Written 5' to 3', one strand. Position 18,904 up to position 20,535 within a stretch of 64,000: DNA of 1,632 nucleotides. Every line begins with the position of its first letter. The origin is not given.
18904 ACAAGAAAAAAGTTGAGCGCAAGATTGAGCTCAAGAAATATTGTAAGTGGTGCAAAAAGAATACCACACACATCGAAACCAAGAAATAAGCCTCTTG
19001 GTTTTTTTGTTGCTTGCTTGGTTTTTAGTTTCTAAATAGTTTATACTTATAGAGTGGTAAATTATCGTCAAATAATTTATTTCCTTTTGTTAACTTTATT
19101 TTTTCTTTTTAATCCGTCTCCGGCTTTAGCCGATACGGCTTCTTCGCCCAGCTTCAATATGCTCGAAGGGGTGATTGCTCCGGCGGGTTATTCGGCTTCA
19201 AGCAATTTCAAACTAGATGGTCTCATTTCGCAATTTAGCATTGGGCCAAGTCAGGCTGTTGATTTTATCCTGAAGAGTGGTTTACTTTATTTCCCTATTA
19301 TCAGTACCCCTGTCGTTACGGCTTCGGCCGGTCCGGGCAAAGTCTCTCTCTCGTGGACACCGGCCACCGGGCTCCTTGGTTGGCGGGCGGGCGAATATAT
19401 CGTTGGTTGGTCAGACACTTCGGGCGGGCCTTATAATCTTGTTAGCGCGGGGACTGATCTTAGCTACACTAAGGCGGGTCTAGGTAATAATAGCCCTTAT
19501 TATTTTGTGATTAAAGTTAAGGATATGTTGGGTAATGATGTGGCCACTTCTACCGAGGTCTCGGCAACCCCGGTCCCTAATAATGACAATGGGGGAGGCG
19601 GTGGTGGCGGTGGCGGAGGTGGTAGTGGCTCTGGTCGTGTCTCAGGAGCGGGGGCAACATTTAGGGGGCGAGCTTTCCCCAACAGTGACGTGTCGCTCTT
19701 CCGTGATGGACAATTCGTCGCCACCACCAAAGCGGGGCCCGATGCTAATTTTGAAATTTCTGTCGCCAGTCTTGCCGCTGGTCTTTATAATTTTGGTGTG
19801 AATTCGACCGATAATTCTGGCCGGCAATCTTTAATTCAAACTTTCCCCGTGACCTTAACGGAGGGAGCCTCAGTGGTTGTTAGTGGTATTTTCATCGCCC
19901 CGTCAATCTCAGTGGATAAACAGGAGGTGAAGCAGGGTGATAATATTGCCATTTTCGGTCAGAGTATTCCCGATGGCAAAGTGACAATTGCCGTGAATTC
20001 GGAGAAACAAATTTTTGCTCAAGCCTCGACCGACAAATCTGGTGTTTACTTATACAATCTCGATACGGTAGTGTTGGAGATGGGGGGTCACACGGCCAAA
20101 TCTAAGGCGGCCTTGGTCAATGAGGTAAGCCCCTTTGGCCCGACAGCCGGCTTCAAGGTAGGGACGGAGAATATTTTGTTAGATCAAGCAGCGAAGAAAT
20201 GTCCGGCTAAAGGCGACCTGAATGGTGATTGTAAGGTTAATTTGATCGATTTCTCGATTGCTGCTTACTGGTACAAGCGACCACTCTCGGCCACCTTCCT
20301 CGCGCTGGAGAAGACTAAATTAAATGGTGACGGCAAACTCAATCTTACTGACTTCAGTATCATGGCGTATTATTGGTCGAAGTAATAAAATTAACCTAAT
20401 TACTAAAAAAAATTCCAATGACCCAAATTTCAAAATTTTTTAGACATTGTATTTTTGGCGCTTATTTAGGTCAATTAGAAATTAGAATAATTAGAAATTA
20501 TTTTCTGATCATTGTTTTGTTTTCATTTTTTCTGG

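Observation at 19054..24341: Dockerin-like protein followed by three paralogous cohesin-like membrane proteins, a possible cell-surface cohesin-dockerin docking system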

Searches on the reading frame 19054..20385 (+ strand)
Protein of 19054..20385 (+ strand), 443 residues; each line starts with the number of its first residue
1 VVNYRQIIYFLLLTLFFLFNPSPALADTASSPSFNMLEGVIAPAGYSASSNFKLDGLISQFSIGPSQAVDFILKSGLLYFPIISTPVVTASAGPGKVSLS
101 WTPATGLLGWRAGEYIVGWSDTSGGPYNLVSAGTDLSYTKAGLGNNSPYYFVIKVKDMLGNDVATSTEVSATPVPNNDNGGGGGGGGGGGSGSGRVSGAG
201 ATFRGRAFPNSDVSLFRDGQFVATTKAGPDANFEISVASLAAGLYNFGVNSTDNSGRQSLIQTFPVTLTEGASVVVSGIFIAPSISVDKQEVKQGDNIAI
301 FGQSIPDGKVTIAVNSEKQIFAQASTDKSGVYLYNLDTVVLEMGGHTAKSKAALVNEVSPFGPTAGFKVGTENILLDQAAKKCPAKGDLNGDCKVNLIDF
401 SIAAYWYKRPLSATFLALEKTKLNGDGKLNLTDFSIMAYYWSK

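Call 3: search_protein_families(library=pfam, proteins=[window:19054-20385:+], max_evalue=1)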
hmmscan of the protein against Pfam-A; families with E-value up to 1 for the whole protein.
window:19054-20385:+ (443 aa): 6 families
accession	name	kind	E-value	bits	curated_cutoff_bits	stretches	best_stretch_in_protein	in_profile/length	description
PF17936.7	Big_6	-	1.5e-05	25.6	27.6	1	196-265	10-80/83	Bacterial Ig domain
PF00404.24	Dockerin_1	-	0.00018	22.1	22.9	1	386-438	1-53/57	Dockerin type I domain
PF19077.6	Big_13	-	0.0017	19.3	27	1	202-267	30-99/102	Bacterial Ig-like domain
PF18962.6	Por_Secre_tail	-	0.093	13.5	27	0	219-255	31-68/75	Secretion system C-terminal sorting domain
PF22352.2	K319L-like_PKD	-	0.13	12.7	27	0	234-259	51-76/84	K319L-like, PKD domain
PF18222.6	PilN_bio_d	-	0.19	12.5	25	1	296-379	3-88/102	PilN biogenesis protein dimerization domain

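Call 4: search_protein_families(library=ncbifam, proteins=[window:19054-20385:+], max_evalue=1)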
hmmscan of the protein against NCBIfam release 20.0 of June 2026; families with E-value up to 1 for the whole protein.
window:19054-20385:+ (443 aa): 2 families
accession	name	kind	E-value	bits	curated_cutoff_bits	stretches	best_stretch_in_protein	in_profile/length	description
NF058579.1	CPR_pilus_PamT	equivalog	0.0013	18.2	240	1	7-77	5-77/241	CPR-type pilus protein PamT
NF041611.1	exoglucan_CbhB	equivalog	0.0031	15.6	1950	1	81-260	706-877/997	exoglucanase CbhB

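Call 13: search_solved_structures(query=window:19054-20385:+, max_evalue=1, show_alignments=2)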
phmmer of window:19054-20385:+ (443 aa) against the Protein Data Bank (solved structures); distinct sequences matched with E-value up to 1: 45.
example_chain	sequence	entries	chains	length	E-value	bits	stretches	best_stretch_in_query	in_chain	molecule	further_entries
6fwx_A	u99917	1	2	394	0.00016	24.1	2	197-285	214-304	Titin,Titin,Titin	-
2y3n_B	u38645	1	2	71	0.00016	24.1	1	385-443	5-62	CELLULOSOMAL FAMILY-48 PROCESSIVE GLYCOSIDE HYDROLASE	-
2yik_A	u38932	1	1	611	0.0014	21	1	386-440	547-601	ENDOGLUCANASE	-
9jsd_A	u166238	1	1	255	0.0046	19.3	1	179-202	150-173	Vacuolar-sorting protein SNF7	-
3mpc_A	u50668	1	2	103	0.0065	18.8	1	93-161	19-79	Fn3-like protein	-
9cuz_A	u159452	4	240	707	0.022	17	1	138-198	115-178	VP1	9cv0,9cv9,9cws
5nrm_B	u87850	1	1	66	0.022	17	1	387-440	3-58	DocCel5: Type I dockerin repeat domain from A. cellulolyticus family 5 endoglucanase WP_01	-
7xbx_R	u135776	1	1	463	0.025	16.9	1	162-216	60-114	Processed fractalkine,CX3C chemokine receptor 1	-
6trp_A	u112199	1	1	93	0.05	15.9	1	178-213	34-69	Peptide synthetase XpsB,Peptide synthetase XpsB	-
8ejf_a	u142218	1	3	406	0.064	15.5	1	179-278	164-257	Glycoprotein GP2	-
3p8c_D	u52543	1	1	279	0.071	15.3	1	145-194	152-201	Wiskott-Aldrich syndrome protein family member 1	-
9f07_D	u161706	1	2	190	0.071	15.3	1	136-196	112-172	D2-R3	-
8ejd_c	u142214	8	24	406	0.085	15.1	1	179-278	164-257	Glycoprotein G2 | Glycoprotein G2, 2-dehydro-3-deoxyphosphogluconate aldolase/4-hydroxy-2-oxoglutarate aldol | Glycoprotein GP2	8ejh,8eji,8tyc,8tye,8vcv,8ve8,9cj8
9cj7_c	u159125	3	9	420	0.092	15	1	179-278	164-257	Glycoprotein G2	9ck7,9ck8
2mte_A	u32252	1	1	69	0.11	14.7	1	386-440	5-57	Cellulose 1,4-beta-cellobiosidase (reducing end) CelS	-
1daq_A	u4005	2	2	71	0.11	14.7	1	386-440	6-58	ENDOGLUCANASE SS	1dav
4fl4_A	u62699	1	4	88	0.15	14.3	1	386-440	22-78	Glycoside hydrolase family 9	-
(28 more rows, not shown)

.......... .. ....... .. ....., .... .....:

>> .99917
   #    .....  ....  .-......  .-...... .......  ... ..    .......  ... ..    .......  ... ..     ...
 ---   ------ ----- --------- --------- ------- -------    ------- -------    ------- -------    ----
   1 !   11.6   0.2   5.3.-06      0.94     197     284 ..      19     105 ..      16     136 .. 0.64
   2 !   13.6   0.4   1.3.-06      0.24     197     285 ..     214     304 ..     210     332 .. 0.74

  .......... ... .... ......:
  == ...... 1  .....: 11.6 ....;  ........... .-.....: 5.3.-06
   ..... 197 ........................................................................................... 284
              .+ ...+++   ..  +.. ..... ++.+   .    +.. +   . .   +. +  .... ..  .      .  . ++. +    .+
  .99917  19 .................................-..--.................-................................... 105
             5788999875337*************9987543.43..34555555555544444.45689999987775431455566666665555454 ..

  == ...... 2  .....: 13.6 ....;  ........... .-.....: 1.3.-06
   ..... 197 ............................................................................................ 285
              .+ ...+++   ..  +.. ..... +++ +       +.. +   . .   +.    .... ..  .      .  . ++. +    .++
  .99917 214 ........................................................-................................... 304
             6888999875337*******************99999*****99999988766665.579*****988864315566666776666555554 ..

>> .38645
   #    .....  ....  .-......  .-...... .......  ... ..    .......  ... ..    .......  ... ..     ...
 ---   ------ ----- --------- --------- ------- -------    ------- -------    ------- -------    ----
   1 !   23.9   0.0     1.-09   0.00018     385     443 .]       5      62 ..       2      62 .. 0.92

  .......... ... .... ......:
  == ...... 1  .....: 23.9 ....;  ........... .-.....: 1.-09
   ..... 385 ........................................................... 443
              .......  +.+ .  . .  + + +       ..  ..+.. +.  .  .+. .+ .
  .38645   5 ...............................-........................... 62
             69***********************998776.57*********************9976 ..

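Call 17: find_homologous_proteins(query=window:19054-20385:+)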
Query window:19054-20385:+ (443 aa): 991 proteins with E <= 0.001 among 8000 candidates; the best 120 are listed.
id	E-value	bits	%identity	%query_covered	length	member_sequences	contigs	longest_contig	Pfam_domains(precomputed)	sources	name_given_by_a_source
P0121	1.3e-280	949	100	98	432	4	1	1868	PF17936.8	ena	-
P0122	7.0e-222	755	79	100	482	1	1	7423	PF17936.8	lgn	-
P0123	2.3e-212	724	76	100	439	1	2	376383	PF17936.8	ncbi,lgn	-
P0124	2.1e-209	714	76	97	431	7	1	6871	PF17936.8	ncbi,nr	ncbi:MAG TPA: hypothetical protein P5274_01605 [Candidatus Paceibacterota bacterium]|nr:hypothetical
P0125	1.3e-170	586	62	98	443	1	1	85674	-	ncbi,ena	-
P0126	2.1e-170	586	64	96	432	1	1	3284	PF00404.25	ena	-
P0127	5.2e-161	555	60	92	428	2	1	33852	PF00041.28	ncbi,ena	-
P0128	9.3e-156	537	59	97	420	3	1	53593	PF19077.7,PF17936.8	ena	-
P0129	1.5e-152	527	57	98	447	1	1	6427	PF17936.8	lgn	-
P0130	2.1e-150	520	56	98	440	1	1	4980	PF00041.28,PF17936.8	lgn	-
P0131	3.0e-150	519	56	98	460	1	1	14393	PF17936.8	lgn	-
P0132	3.8e-150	519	56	97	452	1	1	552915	PF00404.25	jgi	jgi:hypothetical protein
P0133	5.3e-150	518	56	99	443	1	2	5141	PF19077.7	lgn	-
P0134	1.4e-148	514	55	100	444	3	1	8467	PF17936.8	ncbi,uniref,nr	ncbi:MAG: hypothetical protein COV08_01335 [Candidatus Vogelbacteria bacterium CG10_big_fil_rev_8_21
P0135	5.2e-148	512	55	95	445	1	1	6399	-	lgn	-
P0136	1.1e-139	484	54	98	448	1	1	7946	-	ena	-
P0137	2.4e-138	480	51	98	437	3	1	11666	-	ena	-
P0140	5.4e-138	479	49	99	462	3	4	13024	PF00404.25,PF17936.8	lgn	-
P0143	9.3e-136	471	52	95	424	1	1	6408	PF17936.8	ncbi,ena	-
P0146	3.1e-134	466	51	97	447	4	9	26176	PF17936.8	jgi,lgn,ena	-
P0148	2.8e-133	463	52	100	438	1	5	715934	PF17936.8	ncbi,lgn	-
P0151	2.3e-132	460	51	99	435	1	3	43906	PF17936.8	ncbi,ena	-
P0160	3.8e-130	453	50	100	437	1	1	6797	PF07495.20,PF17936.8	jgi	jgi:hypothetical protein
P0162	1.3e-129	451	51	100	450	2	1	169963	-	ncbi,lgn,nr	ncbi:MAG: dockerin type I repeat-containing protein [Candidatus Parcubacteria bacterium]|nr:dockerin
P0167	2.3e-128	447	51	97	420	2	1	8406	PF17936.8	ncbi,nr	ncbi:MAG: Fibronectin type-III protein [Parcubacteria group bacterium]|nr:Fibronectin type-III prote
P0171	3.2e-127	443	49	100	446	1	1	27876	-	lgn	-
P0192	8.8e-124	432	48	99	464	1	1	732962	-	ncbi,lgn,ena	-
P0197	1.4e-123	431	50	98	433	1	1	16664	PF00404.25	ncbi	-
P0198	2.2e-123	431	51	91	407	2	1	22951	PF00404.25,PF17936.8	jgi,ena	-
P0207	3.0e-121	424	50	94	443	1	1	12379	PF00404.25,PF17936.8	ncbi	-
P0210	6.5e-121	422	47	100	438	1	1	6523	PF00404.25,PF17936.8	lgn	-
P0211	6.8e-121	422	49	98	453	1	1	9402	PF00404.25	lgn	-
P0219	7.4e-120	419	46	99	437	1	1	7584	PF00404.25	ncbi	-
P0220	8.2e-120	419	48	97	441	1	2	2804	PF00404.25,PF17936.8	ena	-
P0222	1.3e-119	418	47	100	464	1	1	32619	PF00404.25,PF17936.8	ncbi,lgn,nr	ncbi:MAG: hypothetical protein Q7S19_01160 [bacterium]|nr:hypothetical protein [bacterium]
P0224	8.1e-119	416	49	99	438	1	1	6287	PF00404.25,PF17936.8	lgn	-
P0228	3.4e-118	414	49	95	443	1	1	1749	PF00404.25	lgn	-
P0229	5.0e-118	413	49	94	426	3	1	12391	PF00404.25,PF17936.8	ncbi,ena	-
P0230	5.3e-118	413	48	97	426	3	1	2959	PF00404.25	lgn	-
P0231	9.2e-118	412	49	99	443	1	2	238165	PF00404.25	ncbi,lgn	-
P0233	2.5e-117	411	48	99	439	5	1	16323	PF00404.25,PF17936.8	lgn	-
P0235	1.2e-116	408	48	94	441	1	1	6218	PF00404.25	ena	-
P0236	2.5e-116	407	49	98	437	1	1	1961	PF00404.25,PF17936.8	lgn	-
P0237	2.8e-116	407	50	95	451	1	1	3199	PF00404.25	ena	-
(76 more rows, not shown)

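Call 18: find_encoding_contigs(protein=P0148, flank=8000, max_places=1)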
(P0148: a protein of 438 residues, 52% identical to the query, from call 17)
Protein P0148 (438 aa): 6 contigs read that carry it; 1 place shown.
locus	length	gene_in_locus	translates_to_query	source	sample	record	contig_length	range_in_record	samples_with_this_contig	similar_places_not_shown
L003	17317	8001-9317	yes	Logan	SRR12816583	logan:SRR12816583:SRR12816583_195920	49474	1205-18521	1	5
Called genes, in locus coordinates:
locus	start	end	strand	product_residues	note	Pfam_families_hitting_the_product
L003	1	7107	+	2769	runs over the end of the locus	?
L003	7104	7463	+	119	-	-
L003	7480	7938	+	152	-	-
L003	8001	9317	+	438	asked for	PF17936:Big_6 (weak)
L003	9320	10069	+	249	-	-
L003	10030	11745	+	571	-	PF19077:Big_13 (faint)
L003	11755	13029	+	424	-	PF08245:Mur_ligase_M, PF02875:Mur_ligase_C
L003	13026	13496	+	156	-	PF00293:NUDIX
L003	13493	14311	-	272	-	PF02578:Cu-oxidase_4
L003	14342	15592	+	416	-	PF01225:Mur_ligase, PF08245:Mur_ligase_M, PF02875:Mur_ligase_C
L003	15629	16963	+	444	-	PF13200:DUF4015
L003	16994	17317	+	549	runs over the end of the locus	PF01935:DUF87 (weak), PF02534:T4SS-DNA_transf, PF10412:TrwB_AAD_bind (weak), PF12696:TraG-D_C (faint)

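Call 19: find_encoding_contigs(protein=P0192, flank=8000, max_places=1)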
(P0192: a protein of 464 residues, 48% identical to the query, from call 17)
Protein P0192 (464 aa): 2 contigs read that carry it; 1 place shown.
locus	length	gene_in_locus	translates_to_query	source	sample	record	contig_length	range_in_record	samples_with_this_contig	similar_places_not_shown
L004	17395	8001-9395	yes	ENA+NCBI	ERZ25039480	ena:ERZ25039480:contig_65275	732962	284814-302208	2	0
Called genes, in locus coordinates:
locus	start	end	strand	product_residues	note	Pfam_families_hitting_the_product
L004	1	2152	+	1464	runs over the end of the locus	-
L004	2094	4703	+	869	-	-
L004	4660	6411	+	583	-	PF13884:Peptidase_S74, PF16403:Bact_surface_Ig-like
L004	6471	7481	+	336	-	PF13354:Beta-lactamase2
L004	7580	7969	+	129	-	-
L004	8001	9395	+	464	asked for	-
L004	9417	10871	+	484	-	-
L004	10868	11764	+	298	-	-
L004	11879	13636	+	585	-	PF00963:Cohesin (weak), PF19077:Big_13 (faint)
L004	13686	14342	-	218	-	PF00156:Pribosyltran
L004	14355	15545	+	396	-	PF11104:PilM_2, PF14450:FtsA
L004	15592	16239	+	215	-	-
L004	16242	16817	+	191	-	-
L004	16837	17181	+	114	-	-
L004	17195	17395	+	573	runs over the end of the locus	PF05157:MshEN, PF00437:T2SSE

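Call 20: find_encoding_contigs(protein=P0162, flank=8000, max_places=1)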
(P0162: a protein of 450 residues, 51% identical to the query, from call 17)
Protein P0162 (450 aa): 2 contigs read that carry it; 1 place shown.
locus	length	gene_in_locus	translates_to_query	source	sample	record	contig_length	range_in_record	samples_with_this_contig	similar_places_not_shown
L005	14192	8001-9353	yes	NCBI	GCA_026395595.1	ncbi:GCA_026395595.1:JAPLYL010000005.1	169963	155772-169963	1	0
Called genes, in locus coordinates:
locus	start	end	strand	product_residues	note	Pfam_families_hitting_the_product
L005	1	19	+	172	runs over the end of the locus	PF00565:SNase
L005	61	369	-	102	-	PF23477:zf_Tbcl_2 (weak), PF16685:zf-RING_10 (faint)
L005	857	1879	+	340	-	PF02811:PHP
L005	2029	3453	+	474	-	PF22694:CtpB_N-like (faint), PF00595:PDZ, PF17820:PDZ_6, PF03572:Peptidase_S41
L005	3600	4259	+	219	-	-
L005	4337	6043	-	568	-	PF08323:Glyco_transf_5 (weak), PF00343:Phosphorylase (weak)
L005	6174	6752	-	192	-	PF09749:HVSL (weak), PF02834:LigT_PEase (faint)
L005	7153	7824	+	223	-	PF01746:tRNA_m1G_MT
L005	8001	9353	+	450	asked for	-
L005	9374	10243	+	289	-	-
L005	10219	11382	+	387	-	-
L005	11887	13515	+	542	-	-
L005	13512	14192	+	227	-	?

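Call 26: find_related_loci(query=A2, collection=genome_contigs, flank=10000)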
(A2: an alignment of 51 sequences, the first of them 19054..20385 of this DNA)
Query A2 (443 aa) in genome_contigs; peptide patterns used: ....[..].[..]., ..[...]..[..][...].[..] (x = any residue, [..] = any of these).
599 stretches matched a pattern (row limit reached: there are more); 450 encode a relative of the query (tblastn E <= 1e-3); the best 80 are kept; 80 distinct loci.
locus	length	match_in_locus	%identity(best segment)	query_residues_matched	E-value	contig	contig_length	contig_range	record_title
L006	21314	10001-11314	76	1-442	0e+0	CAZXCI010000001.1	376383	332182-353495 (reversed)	MAG TPA_asm: uncultured Candidatus Saccharibacteria bacterium isolate SRP192927_co3_359 genome assembly, contig: NODE_4_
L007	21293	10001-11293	60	30-442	2e-164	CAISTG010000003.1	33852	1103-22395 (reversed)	MAG: Candidatus Buchananbacteria bacterium isolate MJ-time_bin-7222 genome assembly, contig: bin-7222:03/66, whole genom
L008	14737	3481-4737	55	13-442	6e-135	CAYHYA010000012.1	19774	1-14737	MAG TPA_asm: uncultured Candidatus Saccharibacteria bacterium isolate ERP119705_co17_149 genome assembly, contig: NODE_3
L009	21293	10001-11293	51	10-442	8e-134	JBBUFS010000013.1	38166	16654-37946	MAG: Patescibacteria group bacterium isolate H43-bin098_1 H43_bin098_1_000000000013, whole genome shotgun sequence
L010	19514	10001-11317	50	5-442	2e-131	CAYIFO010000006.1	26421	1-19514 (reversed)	MAG TPA_asm: uncultured Candidatus Saccharibacteria bacterium isolate ERP119705_co18_164 genome assembly, contig: NODE_2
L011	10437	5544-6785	53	24-442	2e-131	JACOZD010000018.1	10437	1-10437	MAG: Candidatus Taylorbacteria bacterium isolate NC_groundwater_196_Ag_S-0.1um_53_10 S4_GD2017_2_S1_scaffold_13381, whol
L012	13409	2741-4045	52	10-442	2e-130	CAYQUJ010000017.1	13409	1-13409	MAG TPA_asm: uncultured Candidatus Saccharibacteria bacterium isolate SRP050083_co1_466 genome assembly, contig: NODE_20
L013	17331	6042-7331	51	12-442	2e-130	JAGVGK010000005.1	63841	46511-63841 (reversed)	MAG: Candidatus Paceibacterota bacterium isolate DeMMO2_19 c_000000074262, whole genome shotgun sequence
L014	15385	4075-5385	52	5-442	3e-130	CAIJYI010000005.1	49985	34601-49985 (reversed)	uncultured bacterium isolate KR_bin-0332 genome assembly, contig: bin-0332:05/45, whole genome shotgun sequence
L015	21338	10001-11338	53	3-442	8e-130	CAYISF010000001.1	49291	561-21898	MAG TPA_asm: uncultured Candidatus Saccharibacteria bacterium isolate ERP119705_co3_578 genome assembly, contig: NODE_55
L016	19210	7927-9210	51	9-442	7e-130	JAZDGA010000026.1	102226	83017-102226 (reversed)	MAG: Candidatus Vogelbacteria bacterium isolate MEGAHIT-group-0.230 k141_9418184, whole genome shotgun sequence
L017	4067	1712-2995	51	8-442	6e-132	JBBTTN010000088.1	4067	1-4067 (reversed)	MAG: Patescibacteria group bacterium isolate H52-bin079 H52_bin079_000000000088, whole genome shotgun sequence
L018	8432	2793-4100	49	1-442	5e-129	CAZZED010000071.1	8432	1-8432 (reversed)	MAG TPA_asm: uncultured Candidatus Saccharibacteria bacterium isolate binchicken_co203_179 genome assembly, contig: k141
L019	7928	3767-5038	52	24-442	1e-128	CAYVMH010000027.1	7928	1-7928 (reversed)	MAG TPA_asm: uncultured Candidatus Saccharibacteria bacterium isolate binchicken_co21_255 genome assembly, contig: NODE_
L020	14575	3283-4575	48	1-442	2e-127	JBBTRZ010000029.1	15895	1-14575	MAG: Patescibacteria group bacterium isolate H51-bin050_1 H51_bin050_1_000000000029, whole genome shotgun sequence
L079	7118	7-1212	51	45-442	9e-108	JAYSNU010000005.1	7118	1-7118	MAG: Candidatus Nomurabacteria bacterium isolate GFS_10948 GFS_10948_4, whole genome shotgun sequence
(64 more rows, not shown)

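Call 30: predict_structure(alignment_id=A2)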
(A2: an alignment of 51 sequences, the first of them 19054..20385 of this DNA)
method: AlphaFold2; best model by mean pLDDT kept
length: 443 residues; sequences in the alignment: 51
mean_pLDDT: 79.8   pTM: 0.53
mean pLDDT of the five models: 79.8, 77.5, 77.4, 76.3, 70.5
residues with pLDDT >= 90: 209; 70-90: 137; 50-70: 31; < 50: 66
segments of 3 or more residues with pLDDT < 50: 26-28, 32-80, 181-193
pLDDT, mean of each block of 10 residues (from residue 1): 78 88 56 44 37 32 35 34 72 89 72 90 85 95 90 84 78 75 41 62 92 94 94 94 93 85 89 86 91 95 92 90 92 95 94 85 92 76 82 92 94 94 94 93 78
secondary structure, 60 per line:
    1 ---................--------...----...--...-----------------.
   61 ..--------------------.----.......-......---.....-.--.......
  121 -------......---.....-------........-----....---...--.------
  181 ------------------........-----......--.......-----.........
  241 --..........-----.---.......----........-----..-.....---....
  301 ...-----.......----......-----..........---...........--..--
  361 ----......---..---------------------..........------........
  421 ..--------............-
elements in order: H4-19 E28-30 E35-37 E40-42 E60-62 E88-94 E96-101 E114-120 E128-133 E137-141 E149-156 E162-165 E169-171 E199-206 E212-217 E220-226 E232-240 E243-252 E262-268 E273-280 E289-293 E297-303 E309-315 E320-325 E331-337 E344-354 E365-370 H397-406 H413-422 H431-442
